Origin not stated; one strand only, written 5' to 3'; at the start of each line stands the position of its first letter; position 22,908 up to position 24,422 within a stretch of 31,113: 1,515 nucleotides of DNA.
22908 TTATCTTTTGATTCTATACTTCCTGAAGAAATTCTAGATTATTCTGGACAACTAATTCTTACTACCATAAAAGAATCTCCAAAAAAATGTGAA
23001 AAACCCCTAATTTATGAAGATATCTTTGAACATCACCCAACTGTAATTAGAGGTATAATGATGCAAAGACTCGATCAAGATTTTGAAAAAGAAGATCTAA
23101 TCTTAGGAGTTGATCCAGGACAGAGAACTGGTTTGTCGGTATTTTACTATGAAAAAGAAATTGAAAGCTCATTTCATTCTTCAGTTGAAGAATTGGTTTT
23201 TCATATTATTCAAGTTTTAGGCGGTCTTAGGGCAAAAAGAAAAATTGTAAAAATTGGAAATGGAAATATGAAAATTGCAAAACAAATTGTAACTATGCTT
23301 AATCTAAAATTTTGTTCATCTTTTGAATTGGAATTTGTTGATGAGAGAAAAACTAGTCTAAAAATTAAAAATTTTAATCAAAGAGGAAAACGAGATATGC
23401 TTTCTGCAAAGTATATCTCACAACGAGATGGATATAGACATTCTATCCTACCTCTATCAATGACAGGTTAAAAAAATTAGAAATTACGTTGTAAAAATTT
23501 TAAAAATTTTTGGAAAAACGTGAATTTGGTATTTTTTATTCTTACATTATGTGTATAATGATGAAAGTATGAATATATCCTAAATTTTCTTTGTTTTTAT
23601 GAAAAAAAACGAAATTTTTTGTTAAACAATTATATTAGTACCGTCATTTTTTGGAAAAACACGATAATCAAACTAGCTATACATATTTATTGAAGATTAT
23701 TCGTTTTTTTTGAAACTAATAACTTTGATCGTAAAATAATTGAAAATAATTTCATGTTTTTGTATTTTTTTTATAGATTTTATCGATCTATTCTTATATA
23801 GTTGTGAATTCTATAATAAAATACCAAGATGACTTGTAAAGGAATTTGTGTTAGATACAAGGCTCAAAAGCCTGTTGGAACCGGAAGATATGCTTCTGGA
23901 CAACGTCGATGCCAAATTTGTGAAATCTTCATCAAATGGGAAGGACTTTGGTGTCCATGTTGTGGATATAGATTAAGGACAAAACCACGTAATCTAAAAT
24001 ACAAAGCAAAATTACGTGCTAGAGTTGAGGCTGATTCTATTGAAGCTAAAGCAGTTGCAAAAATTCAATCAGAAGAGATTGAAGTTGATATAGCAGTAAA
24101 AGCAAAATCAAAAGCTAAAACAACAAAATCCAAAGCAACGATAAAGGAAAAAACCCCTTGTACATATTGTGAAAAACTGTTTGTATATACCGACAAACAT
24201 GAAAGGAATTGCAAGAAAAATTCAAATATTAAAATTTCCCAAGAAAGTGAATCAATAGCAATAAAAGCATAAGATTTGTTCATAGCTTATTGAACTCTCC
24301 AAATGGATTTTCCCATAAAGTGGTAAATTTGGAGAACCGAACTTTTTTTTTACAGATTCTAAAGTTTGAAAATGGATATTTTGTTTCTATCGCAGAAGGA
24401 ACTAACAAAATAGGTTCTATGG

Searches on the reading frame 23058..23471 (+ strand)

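Call 49: search_protein_families(library=pfam, proteins=[window:23058-23471:+], max_evalue=0.1)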
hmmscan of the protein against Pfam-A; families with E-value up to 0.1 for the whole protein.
window:23058-23471:+ (137 aa): 1 family
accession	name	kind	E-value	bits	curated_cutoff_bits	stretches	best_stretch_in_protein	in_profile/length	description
PF04312.18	DUF460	-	0.0039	17.3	28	1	8-45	26-66/135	Protein of unknown function (DUF460)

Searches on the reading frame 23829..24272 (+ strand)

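Call 49: search_protein_families(library=pfam, proteins=[window:23829-24272:+], max_evalue=0.1)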
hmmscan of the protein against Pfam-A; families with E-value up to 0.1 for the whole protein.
window:23829-24272:+ (147 aa): 1 family
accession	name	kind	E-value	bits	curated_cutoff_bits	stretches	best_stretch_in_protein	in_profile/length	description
PF16003.10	DUF4776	-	0.011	15.3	27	1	24-141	5-124/503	Domain of unknown function (DUF4776)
